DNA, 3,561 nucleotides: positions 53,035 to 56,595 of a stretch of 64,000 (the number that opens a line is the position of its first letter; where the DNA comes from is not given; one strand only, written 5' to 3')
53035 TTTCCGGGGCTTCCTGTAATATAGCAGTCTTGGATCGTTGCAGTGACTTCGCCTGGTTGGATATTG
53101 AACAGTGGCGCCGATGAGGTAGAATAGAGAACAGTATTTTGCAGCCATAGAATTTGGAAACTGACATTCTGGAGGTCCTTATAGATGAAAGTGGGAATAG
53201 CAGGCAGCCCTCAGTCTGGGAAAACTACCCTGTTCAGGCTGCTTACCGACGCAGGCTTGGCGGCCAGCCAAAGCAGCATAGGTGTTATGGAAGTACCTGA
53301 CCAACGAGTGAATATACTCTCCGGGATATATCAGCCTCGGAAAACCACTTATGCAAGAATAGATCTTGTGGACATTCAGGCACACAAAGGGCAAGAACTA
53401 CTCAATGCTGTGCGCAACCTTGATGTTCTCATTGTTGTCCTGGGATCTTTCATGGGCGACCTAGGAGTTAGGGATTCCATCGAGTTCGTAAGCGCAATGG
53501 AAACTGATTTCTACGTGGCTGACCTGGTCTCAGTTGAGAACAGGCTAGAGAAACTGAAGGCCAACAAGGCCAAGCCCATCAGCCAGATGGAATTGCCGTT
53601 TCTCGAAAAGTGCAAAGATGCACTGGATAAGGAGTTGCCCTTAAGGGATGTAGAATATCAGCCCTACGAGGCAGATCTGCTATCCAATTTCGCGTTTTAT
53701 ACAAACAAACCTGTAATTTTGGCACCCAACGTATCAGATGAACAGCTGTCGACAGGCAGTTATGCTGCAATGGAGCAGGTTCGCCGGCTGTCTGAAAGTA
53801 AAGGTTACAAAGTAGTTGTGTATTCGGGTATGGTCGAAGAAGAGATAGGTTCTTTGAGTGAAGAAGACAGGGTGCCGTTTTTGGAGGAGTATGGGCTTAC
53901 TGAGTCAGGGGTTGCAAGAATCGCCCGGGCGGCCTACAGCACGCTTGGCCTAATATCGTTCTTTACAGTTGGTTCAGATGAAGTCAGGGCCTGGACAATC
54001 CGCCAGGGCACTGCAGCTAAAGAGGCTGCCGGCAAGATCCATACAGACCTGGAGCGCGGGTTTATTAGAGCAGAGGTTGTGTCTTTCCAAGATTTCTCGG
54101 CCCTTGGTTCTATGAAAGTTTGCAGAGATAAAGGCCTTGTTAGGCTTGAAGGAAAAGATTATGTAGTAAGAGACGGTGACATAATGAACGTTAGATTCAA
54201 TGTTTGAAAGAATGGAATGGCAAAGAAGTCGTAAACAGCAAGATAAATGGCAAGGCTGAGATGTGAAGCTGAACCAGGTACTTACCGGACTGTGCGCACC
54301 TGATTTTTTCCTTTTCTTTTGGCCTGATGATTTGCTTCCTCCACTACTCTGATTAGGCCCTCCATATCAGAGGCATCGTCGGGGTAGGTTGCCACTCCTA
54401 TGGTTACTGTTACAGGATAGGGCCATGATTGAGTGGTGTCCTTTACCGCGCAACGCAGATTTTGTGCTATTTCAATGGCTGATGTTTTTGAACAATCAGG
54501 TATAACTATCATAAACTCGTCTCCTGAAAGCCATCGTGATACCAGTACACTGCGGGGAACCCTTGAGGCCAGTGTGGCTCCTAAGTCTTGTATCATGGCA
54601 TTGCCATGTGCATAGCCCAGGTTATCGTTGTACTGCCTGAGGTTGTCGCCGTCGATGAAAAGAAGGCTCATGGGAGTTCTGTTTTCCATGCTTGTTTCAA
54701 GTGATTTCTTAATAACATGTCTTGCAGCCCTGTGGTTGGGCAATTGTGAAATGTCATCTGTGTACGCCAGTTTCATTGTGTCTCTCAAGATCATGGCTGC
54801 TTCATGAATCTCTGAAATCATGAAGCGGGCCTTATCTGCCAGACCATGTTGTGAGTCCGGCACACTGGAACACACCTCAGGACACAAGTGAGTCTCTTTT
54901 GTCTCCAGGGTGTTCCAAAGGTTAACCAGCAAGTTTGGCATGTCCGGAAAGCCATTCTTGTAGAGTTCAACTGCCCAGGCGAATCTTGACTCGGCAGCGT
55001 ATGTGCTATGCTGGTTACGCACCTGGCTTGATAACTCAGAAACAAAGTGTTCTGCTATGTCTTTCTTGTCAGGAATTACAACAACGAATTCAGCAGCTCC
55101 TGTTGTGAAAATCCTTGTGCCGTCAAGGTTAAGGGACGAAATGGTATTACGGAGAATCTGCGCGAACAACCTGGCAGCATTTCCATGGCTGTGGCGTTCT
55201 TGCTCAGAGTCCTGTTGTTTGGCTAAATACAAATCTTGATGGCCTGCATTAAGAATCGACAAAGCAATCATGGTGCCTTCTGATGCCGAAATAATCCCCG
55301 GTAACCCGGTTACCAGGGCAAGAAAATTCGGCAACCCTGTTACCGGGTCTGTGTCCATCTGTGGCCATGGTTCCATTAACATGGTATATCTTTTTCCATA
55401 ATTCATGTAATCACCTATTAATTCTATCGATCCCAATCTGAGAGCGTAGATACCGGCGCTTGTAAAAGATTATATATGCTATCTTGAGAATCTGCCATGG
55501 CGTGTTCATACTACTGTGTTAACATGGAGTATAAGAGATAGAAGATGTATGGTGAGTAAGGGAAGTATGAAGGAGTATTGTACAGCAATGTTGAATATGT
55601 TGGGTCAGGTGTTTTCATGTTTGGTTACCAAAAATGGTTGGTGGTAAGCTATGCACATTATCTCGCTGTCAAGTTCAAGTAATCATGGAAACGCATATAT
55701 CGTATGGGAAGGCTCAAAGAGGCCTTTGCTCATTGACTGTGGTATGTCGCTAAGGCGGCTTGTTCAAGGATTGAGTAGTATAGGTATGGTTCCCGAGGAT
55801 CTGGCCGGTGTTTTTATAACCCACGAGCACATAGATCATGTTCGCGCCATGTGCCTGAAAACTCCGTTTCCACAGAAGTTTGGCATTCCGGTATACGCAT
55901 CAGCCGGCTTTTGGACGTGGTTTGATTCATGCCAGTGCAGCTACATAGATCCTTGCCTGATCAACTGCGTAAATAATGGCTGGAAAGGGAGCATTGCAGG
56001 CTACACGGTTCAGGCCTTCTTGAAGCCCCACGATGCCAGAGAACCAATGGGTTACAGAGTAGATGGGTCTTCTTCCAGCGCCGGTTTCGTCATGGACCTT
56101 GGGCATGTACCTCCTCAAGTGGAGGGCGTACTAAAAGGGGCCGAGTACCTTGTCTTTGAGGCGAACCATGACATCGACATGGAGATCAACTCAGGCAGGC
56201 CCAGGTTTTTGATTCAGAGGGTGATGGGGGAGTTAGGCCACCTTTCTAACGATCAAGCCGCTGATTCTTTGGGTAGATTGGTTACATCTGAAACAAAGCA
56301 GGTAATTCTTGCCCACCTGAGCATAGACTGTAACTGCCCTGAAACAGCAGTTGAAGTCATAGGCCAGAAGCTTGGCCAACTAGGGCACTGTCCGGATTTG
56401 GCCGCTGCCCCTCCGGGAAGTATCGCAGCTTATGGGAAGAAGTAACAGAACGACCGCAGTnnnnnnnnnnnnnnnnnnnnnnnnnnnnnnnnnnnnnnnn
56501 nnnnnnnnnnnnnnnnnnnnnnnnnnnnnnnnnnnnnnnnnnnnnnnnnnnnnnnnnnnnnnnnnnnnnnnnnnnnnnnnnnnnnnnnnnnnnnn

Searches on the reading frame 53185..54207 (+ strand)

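Call 35: search_protein_families(library=pfam, proteins=[window:53185-54207:+], max_evalue=0.001)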
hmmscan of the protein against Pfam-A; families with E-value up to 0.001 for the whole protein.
window:53185-54207:+ (340 aa): 1 family
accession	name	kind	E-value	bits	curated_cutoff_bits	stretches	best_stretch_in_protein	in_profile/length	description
PF06071.19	YchF-GTPase_C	-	3.7e-38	130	27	1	256-339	1-84/84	Protein of unknown function (DUF933)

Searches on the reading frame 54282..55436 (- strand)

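Call 35: search_protein_families(library=pfam, proteins=[window:54282-55436:-], max_evalue=0.001)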
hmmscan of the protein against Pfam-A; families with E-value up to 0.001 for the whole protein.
window:54282-55436:- (384 aa): 1 family
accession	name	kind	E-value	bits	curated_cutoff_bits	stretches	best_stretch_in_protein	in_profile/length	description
PF00990.26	GGDEF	-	9.5e-32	110.4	23.8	1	224-379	1-161/161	Diguanylate cyclase, GGDEF domain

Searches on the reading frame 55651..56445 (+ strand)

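Call 35: search_protein_families(library=pfam, proteins=[window:55651-56445:+], max_evalue=0.001)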
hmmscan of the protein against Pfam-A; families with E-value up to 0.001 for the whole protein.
window:55651-56445:+ (264 aa): 2 families
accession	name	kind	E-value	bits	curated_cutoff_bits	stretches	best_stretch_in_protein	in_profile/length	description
PF12706.13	Lactamase_B_2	-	9.2e-17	61.7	27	1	26-222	3-199/200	Beta-lactamase superfamily domain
PF00753.33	Lactamase_B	-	6.8e-09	36.4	22.7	1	13-64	6-57/196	Metallo-beta-lactamase superfamily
